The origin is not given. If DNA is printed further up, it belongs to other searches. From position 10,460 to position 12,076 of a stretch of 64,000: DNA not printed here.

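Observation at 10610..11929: Single ORF fusing an AAC(3)-family domain to an AAC(6')-I-type GNAT domain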

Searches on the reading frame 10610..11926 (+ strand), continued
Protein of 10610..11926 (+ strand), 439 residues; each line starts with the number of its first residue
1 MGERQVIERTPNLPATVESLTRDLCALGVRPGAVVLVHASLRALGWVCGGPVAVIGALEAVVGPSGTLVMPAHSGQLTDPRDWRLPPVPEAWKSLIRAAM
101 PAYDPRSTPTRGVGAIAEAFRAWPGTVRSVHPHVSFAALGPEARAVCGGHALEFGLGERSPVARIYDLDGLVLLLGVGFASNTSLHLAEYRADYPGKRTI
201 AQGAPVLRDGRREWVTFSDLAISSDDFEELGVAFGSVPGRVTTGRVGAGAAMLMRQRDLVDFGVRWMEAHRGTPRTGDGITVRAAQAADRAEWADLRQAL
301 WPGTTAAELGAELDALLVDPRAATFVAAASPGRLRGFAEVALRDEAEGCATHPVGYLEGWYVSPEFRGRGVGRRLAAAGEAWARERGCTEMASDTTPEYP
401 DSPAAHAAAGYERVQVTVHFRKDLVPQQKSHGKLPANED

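Call 70: search_protein_families(library=pfam, proteins=[P0270, P0272, P0280, P0287, P0289, P0301, P0304, P0312, P0376, P0377], max_evalue=0.0001)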
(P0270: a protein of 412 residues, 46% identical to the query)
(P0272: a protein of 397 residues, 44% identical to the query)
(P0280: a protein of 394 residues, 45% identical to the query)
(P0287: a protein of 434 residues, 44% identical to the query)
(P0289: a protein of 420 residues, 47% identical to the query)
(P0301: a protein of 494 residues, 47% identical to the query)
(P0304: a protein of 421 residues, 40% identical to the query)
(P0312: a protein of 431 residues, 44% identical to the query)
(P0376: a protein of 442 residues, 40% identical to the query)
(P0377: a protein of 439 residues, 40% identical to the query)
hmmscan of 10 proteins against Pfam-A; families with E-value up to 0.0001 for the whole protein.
P0270 (412 aa): 5 families
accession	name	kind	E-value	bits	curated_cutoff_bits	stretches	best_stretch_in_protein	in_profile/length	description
PF02522.19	Antibiotic_NAT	-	9.2e-92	307.2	25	1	176-408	1-232/232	Aminoglycoside 3-N-acetyltransferase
PF00583.31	Acetyltransf_1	-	7e-17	62.2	20.7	1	19-125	8-116/116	Acetyltransferase (GNAT) family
PF13508.13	Acetyltransf_7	-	1.3e-11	45.1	27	1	45-126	3-83/84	Acetyltransferase (GNAT) domain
PF13527.13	Acetyltransf_9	-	3.2e-08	34.1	25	1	3-126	1-125/127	Acetyltransferase (GNAT) domain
PF13673.13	Acetyltransf_10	-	1e-06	29.2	23.6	1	32-130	18-112/128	Acetyltransferase (GNAT) domain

P0272 (397 aa): 2 families
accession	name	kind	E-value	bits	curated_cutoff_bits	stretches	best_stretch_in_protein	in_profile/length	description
PF02522.19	Antibiotic_NAT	-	3.4e-84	282.5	25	1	163-392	1-231/232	Aminoglycoside 3-N-acetyltransferase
PF17032.10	Zn_ribbon_15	-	3.4e-07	31.4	28.9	1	20-70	2-52/73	zinc-ribbon family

P0280 (394 aa): 2 families
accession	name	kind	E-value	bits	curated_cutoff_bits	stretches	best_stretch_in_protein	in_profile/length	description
PF02522.19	Antibiotic_NAT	-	5.6e-88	294.8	25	1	162-391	1-232/232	Aminoglycoside 3-N-acetyltransferase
PF17032.10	Zn_ribbon_15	-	4e-07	31.2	28.9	1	21-63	2-45/73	zinc-ribbon family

P0287 (434 aa): 3 families
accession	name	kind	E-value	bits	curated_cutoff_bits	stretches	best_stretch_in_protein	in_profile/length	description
PF02522.19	Antibiotic_NAT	-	1.2e-73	247.9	25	1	195-425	1-231/232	Aminoglycoside 3-N-acetyltransferase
PF13508.13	Acetyltransf_7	-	6.5e-08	33.3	27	1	50-136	5-83/84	Acetyltransferase (GNAT) domain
PF00583.31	Acetyltransf_1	-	1.7e-06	28.7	20.7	1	37-135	40-116/116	Acetyltransferase (GNAT) family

P0289 (420 aa): 1 family
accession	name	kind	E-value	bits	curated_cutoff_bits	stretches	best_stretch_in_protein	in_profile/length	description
PF02522.19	Antibiotic_NAT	-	8.1e-84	281.2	25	1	185-416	1-231/232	Aminoglycoside 3-N-acetyltransferase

P0301 (494 aa): 2 families
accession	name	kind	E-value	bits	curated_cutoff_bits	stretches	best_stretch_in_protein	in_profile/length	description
PF02522.19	Antibiotic_NAT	-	6e-88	294.7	25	1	34-262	1-231/232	Aminoglycoside 3-N-acetyltransferase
PF00583.31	Acetyltransf_1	-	8.8e-07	29.6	20.7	1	333-415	32-114/116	Acetyltransferase (GNAT) family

P0304 (421 aa): 5 families
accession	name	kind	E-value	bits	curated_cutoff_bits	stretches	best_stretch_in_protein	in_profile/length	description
PF02522.19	Antibiotic_NAT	-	2.3e-80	269.9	25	1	35-264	1-231/232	Aminoglycoside 3-N-acetyltransferase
PF00583.31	Acetyltransf_1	-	1.7e-11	44.8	20.7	1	310-400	24-116/116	Acetyltransferase (GNAT) family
PF13508.13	Acetyltransf_7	-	3.7e-08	34.1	27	1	327-401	10-83/84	Acetyltransferase (GNAT) domain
PF08445.16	FR47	-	2.5e-06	27.8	22.1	1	342-403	20-80/86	FR47-like protein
PF13673.13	Acetyltransf_10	-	1.5e-05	25.4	23.6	1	320-402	29-109/128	Acetyltransferase (GNAT) domain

P0312 (431 aa): 3 families
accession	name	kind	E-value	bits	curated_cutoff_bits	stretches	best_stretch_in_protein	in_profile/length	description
PF02522.19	Antibiotic_NAT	-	2.3e-79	266.7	25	1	35-259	1-231/232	Aminoglycoside 3-N-acetyltransferase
PF00583.31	Acetyltransf_1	-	2.9e-05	24.8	20.7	1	275-382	5-115/116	Acetyltransferase (GNAT) family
PF13508.13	Acetyltransf_7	-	8e-05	23.4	27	0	307-383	8-82/84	Acetyltransferase (GNAT) domain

P0376 (442 aa): 2 families
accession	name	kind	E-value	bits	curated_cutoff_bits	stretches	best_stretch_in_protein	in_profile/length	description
PF02522.19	Antibiotic_NAT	-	5e-75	252.5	25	1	27-256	1-231/232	Aminoglycoside 3-N-acetyltransferase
PF13302.13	Acetyltransf_3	-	2.9e-05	25.2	25.4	0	281-414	2-137/138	Acetyltransferase (GNAT) domain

P0377 (439 aa): 4 families
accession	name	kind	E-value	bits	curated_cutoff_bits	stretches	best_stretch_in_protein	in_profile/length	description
PF02522.19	Antibiotic_NAT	-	5.3e-77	258.9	25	1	21-248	2-231/232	Aminoglycoside 3-N-acetyltransferase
PF13302.13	Acetyltransf_3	-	7e-11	43.4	25.4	1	271-406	3-138/138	Acetyltransferase (GNAT) domain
PF00583.31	Acetyltransf_1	-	2.4e-06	28.2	20.7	1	320-405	31-116/116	Acetyltransferase (GNAT) family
PF13523.12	Acetyltransf_8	-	5.3e-05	23.3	27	1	345-409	76-141/145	Acetyltransferase (GNAT) domain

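Call 72: search_protein_families(library=ncbifam, proteins=[P0245, P0247, P0263, P0301, P0304, P0312, P0376, P0377, P0254, P0270], max_evalue=0.001)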
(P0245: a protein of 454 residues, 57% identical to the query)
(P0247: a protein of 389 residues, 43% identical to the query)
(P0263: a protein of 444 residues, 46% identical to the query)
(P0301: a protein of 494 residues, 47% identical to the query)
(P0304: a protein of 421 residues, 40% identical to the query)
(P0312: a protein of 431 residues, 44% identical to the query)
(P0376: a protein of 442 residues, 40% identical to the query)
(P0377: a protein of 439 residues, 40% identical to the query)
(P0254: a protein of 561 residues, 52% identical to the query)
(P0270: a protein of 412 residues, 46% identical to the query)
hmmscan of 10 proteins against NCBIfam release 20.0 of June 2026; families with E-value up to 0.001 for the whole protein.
P0245 (454 aa): 8 families
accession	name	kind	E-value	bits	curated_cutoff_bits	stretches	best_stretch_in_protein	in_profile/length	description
NF033082.0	AAC_3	equivalog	1.6e-57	194.8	270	1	15-270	1-261/262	aminoglycoside 3-N-acetyltransferase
NF033180.1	AAC_3_VIII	exception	1.6e-43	149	560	1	1-268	1-277/286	aminoglycoside N-acetyltransferase AAC(3)-VIII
NF033081.0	AAC_3_IV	equivalog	4.6e-42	144.1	420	2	98-268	60-227/252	AAC(3)-IV family aminoglycoside N-acetyltransferase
NF033080.0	AAC_3_II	subfamily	8.9e-35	120.4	480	1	18-270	5-265/268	AAC(3)-II family aminoglycoside N-acetyltransferase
NF033612.0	AAC_3_VIa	exception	1.2e-30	106.8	675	1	13-284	18-293/298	aminoglycoside N-acetyltransferase AAC(3)-VIa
NF040501.1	resist_ArsN2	equivalog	1.1e-08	34.8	125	1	351-430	35-109/133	arsenic resistance N-acetyltransferase ArsN2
NF002959.0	PRK03624.1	equivalog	6.4e-05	22.7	124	1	289-432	5-138/147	GNAT family acetyltransferase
TIGR01575.1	rimI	equivalog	0.00015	21.9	86.4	1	355-424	44-114/132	ribosomal protein S18-alanine N-acetyltransferase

P0247 (389 aa): 23 families
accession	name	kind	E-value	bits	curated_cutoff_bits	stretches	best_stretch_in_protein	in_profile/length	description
NF033082.0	AAC_3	equivalog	7.2e-46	156.7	270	1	1-227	27-261/262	aminoglycoside 3-N-acetyltransferase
NF043067.1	AAC_6p_group_E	equivalog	2.4e-38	131.2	140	1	252-387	3-139/140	aminoglycoside 6'-N-acetyltransferase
NF000140.3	AAC_6p_Salmo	exception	7.1e-30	104.2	270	1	247-387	3-144/145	cryptic aminoglycoside N-acetyltransferase AAC(6')-Iy/Iaa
NF033180.1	AAC_3_VIII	exception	1.7e-29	103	560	1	1-186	40-225/286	aminoglycoside N-acetyltransferase AAC(3)-VIII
NF000224.3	AAC_6p_Acine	exception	4.3e-28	98.2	225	1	247-387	3-144/146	AAC(6')-Ighjkrstuvwx family aminoglycoside N-acetyltransferase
NF033081.0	AAC_3_IV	equivalog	1.7e-26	93.1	420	1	7-227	31-229/252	AAC(3)-IV family aminoglycoside N-acetyltransferase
NF038102.1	AAC_6p_III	exception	2.3e-26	92.8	305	1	242-387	5-153/156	tobramycin N-acetyltransferase AAC(6')-III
NF000110.2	AAC_6p_If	exception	2.6e-26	92.5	300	1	252-388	3-142/144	aminoglycoside N-acetyltransferase AAC(6')-If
NF000021.4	AAC_6p_Serra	exception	4.7e-24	84.8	310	1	254-387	9-144/146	aminoglycoside 6'-N-acetyltransferase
NF033075.0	AAC_6p_Steno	equivalog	6.4e-24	84.8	290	1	245-386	2-143/148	aminoglycoside 6'-N-acetyltransferase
NF033076.0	AAC_6p_Yersi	exception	1e-23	84.3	290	1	248-386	2-140/140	aminoglycoside 6'-N-acetyltransferase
NF000158.2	AAC_6p_Il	exception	3.3e-23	82.3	270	1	247-386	7-150/152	aminoglycoside N-acetyltransferase AAC(6')-Il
NF033374.6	AAC_6p_Id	exception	9.2e-23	80.9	320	1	255-387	10-145/149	aminoglycoside N-acetyltransferase AAC(6')-Id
NF000138.1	AAC_6p_Iz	exception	2.3e-22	79.8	320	1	244-386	5-147/153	aminoglycoside N-acetyltransferase AAC(6')-Iz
NF000497.1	AAC_6p_Iak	exception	2.5e-22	79.5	325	1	245-386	6-147/153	aminoglycoside N-acetyltransferase AAC(6')-Iak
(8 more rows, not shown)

P0263 (444 aa): 10 families
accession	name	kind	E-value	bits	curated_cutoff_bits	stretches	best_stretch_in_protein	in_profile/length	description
NF033082.0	AAC_3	equivalog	5.9e-55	186.4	270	1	17-270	1-260/262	aminoglycoside 3-N-acetyltransferase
NF033180.1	AAC_3_VIII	exception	5e-45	153.9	560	1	13-266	10-274/286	aminoglycoside N-acetyltransferase AAC(3)-VIII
NF033081.0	AAC_3_IV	equivalog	1.3e-41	142.6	420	2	103-270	63-228/252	AAC(3)-IV family aminoglycoside N-acetyltransferase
NF033080.0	AAC_3_II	subfamily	2.4e-36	125.6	480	1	18-222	3-202/268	AAC(3)-II family aminoglycoside N-acetyltransferase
NF033612.0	AAC_3_VIa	exception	9e-29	100.6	675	1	14-284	17-291/298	aminoglycoside N-acetyltransferase AAC(3)-VIa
NF040504.1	resist_ArsN1b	equivalog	1.8e-23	83.1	210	1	296-442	10-155/159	arsinothricin resistance N-acetyltransferase ArsN1 family B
NF040503.1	resist_ArsN1a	equivalog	1.8e-21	76.5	170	1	299-443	13-156/159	arsinothricin resistance N-acetyltransferase ArsN1 family A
NF040502.1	PPT_acetyltrans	equivalog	3.3e-19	69.3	300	1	285-442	8-164/183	phosphinothricin N-acetyltransferase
NF000487.1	stat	exception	5.6e-06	26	420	1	337-424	81-165/189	streptothricin N-acetyltransferase STAT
NF000225.3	AAC_6p_Strep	exception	0.0001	22.3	250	1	335-432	40-136/156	aminoglycoside 6'-N-acetyltransferase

P0301 (494 aa): 5 families
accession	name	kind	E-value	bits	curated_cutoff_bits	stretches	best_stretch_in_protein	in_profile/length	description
NF033082.0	AAC_3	equivalog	4.8e-61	206.4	270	1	14-264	2-260/262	aminoglycoside 3-N-acetyltransferase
NF033180.1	AAC_3_VIII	exception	2.9e-48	164.5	560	1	15-264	16-278/286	aminoglycoside N-acetyltransferase AAC(3)-VIII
NF033081.0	AAC_3_IV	equivalog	1.4e-38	132.7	420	1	17-259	3-223/252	AAC(3)-IV family aminoglycoside N-acetyltransferase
NF033080.0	AAC_3_II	subfamily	2.1e-37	129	480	1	15-264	4-264/268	AAC(3)-II family aminoglycoside N-acetyltransferase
NF033612.0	AAC_3_VIa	exception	6.5e-26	91.2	675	1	16-271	23-287/298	aminoglycoside N-acetyltransferase AAC(3)-VIa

P0304 (421 aa): 8 families
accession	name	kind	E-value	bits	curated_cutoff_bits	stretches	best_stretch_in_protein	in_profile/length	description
NF033082.0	AAC_3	equivalog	4.9e-49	167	270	1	15-267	2-261/262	aminoglycoside 3-N-acetyltransferase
NF033180.1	AAC_3_VIII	exception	3.9e-39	134.6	560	1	1-226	1-226/286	aminoglycoside N-acetyltransferase AAC(3)-VIII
NF033080.0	AAC_3_II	subfamily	1.3e-32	113.4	480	1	15-267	3-265/268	AAC(3)-II family aminoglycoside N-acetyltransferase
NF033081.0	AAC_3_IV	equivalog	3.5e-30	105.2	420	1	19-270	4-232/252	AAC(3)-IV family aminoglycoside N-acetyltransferase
NF033612.0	AAC_3_VIa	exception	1.8e-24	86.5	675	1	19-266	25-281/298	aminoglycoside N-acetyltransferase AAC(3)-VIa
TIGR01575.1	rimI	equivalog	6.8e-09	36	86.4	1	312-405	24-117/132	ribosomal protein S18-alanine N-acetyltransferase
NF053587.1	SpmdActasePaiA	equivalog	4e-05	23.5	250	1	315-401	66-148/172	spermidine/spermine N(1)-acetyltransferase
NF007025.1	PRK09491.1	equivalog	0.00013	21.9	173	1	342-401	61-120/145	ribosomal protein S18-alanine N-acetyltransferase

P0312 (431 aa): 5 families
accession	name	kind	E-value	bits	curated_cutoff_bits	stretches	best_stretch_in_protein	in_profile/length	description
NF033082.0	AAC_3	equivalog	9.1e-50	169.4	270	1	16-260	3-259/262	aminoglycoside 3-N-acetyltransferase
NF033180.1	AAC_3_VIII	exception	2.2e-34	119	560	1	1-192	1-190/286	aminoglycoside N-acetyltransferase AAC(3)-VIII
NF033080.0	AAC_3_II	subfamily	3.4e-32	112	480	1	16-190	4-175/268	AAC(3)-II family aminoglycoside N-acetyltransferase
NF033081.0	AAC_3_IV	equivalog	2.5e-30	105.7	420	2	102-260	65-227/252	AAC(3)-IV family aminoglycoside N-acetyltransferase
NF033612.0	AAC_3_VIa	exception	1.3e-20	73.8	675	1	13-258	19-278/298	aminoglycoside N-acetyltransferase AAC(3)-VIa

P0376 (442 aa): 5 families
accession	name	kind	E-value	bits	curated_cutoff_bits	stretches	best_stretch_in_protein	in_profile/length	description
NF033082.0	AAC_3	equivalog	2.5e-54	184.4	270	1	6-259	1-261/262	aminoglycoside 3-N-acetyltransferase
NF033180.1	AAC_3_VIII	exception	1.4e-37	129.5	560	1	5-216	13-223/286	aminoglycoside N-acetyltransferase AAC(3)-VIII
NF033081.0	AAC_3_IV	equivalog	2.4e-35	122.1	420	2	93-257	64-227/252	AAC(3)-IV family aminoglycoside N-acetyltransferase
NF033080.0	AAC_3_II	subfamily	6.3e-32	111.1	480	1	7-184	3-176/268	AAC(3)-II family aminoglycoside N-acetyltransferase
NF033612.0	AAC_3_VIa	exception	1.3e-31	109.9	675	1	7-218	21-228/298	aminoglycoside N-acetyltransferase AAC(3)-VIa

P0377 (439 aa): 5 families
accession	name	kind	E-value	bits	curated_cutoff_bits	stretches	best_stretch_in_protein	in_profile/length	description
NF033082.0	AAC_3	equivalog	3.9e-51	173.9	270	1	3-250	5-260/262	aminoglycoside 3-N-acetyltransferase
NF033180.1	AAC_3_VIII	exception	5.1e-33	114.5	560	1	6-210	21-225/286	aminoglycoside N-acetyltransferase AAC(3)-VIII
NF033080.0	AAC_3_II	subfamily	9.3e-31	107.3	480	1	3-205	6-208/268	AAC(3)-II family aminoglycoside N-acetyltransferase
NF033081.0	AAC_3_IV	equivalog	1.3e-30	106.6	420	2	86-246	64-224/252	AAC(3)-IV family aminoglycoside N-acetyltransferase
NF033612.0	AAC_3_VIa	exception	2e-28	99.5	675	1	7-253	28-284/298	aminoglycoside N-acetyltransferase AAC(3)-VIa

P0254 (561 aa): 13 families
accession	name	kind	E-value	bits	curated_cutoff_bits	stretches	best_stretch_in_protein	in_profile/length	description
NF033082.0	AAC_3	equivalog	9.6e-52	175.9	270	1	303-549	2-256/262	aminoglycoside 3-N-acetyltransferase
NF033081.0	AAC_3_IV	equivalog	2e-42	145.3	420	2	388-553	63-228/252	AAC(3)-IV family aminoglycoside N-acetyltransferase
NF033180.1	AAC_3_VIII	exception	7.9e-38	130.3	560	1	302-546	14-271/286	aminoglycoside N-acetyltransferase AAC(3)-VIII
NF033080.0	AAC_3_II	subfamily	1.9e-32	112.8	480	1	305-549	5-260/268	AAC(3)-II family aminoglycoside N-acetyltransferase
NF033612.0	AAC_3_VIa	exception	2.7e-24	85.9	675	1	303-549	21-277/298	aminoglycoside N-acetyltransferase AAC(3)-VIa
TIGR01575.1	rimI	equivalog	7.1e-10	39.2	86.4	1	181-280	26-123/132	ribosomal protein S18-alanine N-acetyltransferase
NF049894.1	CG3035_N_ac_Glu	equivalog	4.6e-07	29.3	280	1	207-274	227-294/300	N-acetylglutamate synthase, CG3035 family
NF002959.0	PRK03624.1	equivalog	5.2e-07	29.5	124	1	208-273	69-133/147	GNAT family acetyltransferase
NF000487.1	stat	exception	2.5e-06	27.1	420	1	195-270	87-162/189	streptothricin N-acetyltransferase STAT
NF053587.1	SpmdActasePaiA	equivalog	4.6e-05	23.2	250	1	224-279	102-157/172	spermidine/spermine N(1)-acetyltransferase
NF040501.1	resist_ArsN2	equivalog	7.6e-05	22.3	125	1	196-253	34-89/133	arsenic resistance N-acetyltransferase ArsN2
NF007025.1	PRK09491.1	equivalog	0.00032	20.7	173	1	218-279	68-129/145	ribosomal protein S18-alanine N-acetyltransferase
TIGR03448.1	mycothiol_MshD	equivalog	0.00037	19.9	163.1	1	218-272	234-288/294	mycothiol synthase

P0270 (412 aa): 16 families
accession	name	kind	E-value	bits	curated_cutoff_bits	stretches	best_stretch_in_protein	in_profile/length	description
NF033082.0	AAC_3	equivalog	6.5e-66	222.4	270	1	157-409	3-260/262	aminoglycoside 3-N-acetyltransferase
NF033180.1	AAC_3_VIII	exception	7.8e-49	166.4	560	1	153-368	12-225/286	aminoglycoside N-acetyltransferase AAC(3)-VIII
NF002959.0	PRK03624.1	equivalog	1.2e-47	161.2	124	1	2-138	7-142/147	GNAT family acetyltransferase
NF033080.0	AAC_3_II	subfamily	4.3e-43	147.7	480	1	158-409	5-264/268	AAC(3)-II family aminoglycoside N-acetyltransferase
NF033612.0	AAC_3_VIa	exception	2.5e-38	132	675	1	147-408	12-280/298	aminoglycoside N-acetyltransferase AAC(3)-VIa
NF033081.0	AAC_3_IV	equivalog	1.1e-35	123.2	420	2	236-407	59-226/252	AAC(3)-IV family aminoglycoside N-acetyltransferase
TIGR01575.1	rimI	equivalog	8.6e-11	42.1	86.4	1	17-130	7-117/132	ribosomal protein S18-alanine N-acetyltransferase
NF033083.0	AAC_3_I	equivalog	4.4e-06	27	200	1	10-126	10-135/145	AAC(3)-I family aminoglycoside N-acetyltransferase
TIGR03448.1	mycothiol_MshD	equivalog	1.4e-05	24.6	163.1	1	69-129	229-289/294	mycothiol synthase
NF038102.1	AAC_6p_III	exception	2.2e-05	24.6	305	1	76-136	93-152/156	tobramycin N-acetyltransferase AAC(6')-III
NF000158.2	AAC_6p_Il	exception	8.3e-05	22.6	270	1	73-131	89-145/152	aminoglycoside N-acetyltransferase AAC(6')-Il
NF033130.1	AAC_6p_A48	exception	9.4e-05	22.3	300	1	45-138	57-146/147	AacA48 family aminoglycoside 6'-N-acetyltransferase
NF049894.1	CG3035_N_ac_Glu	equivalog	0.00024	20.4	280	1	58-130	221-294/300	N-acetylglutamate synthase, CG3035 family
TIGR03585.1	PseH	equivalog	0.00052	20.1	93.1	1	67-132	77-140/156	UDP-4-amino-4,6-dideoxy-N-acetyl-beta-L-altrosamine N-acetyltransferase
NF041716.1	HxA_phane_GNAT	equivalog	0.00081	19.3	250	0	79-129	93-144/152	cyclophane-containing RiPP N-acetyltransferase HaaN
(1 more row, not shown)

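Call 77: find_encoding_contigs(protein=P0083, flank=3500, max_places=1)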
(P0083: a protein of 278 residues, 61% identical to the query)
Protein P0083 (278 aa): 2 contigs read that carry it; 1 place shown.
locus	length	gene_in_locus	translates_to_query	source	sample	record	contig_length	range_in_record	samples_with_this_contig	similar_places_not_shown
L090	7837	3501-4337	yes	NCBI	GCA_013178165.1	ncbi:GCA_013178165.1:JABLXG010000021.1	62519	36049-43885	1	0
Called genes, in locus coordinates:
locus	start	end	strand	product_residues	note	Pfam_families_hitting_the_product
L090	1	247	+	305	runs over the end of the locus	PF13646:HEAT_2 (faint)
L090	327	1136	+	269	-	PF03976:PPK2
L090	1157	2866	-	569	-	PF05833:NFACT_N, PF05670:NFACT-R_1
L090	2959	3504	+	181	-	PF01931:NTPase_I-T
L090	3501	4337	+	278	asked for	PF02522:Antibiotic_NAT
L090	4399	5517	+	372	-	-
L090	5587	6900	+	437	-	PF02056:Glyco_hydro_4, PF11975:Glyco_hydro_4C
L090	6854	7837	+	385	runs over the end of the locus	PF01087:GalP_UDP_transf, PF02744:GalP_UDP_tr_C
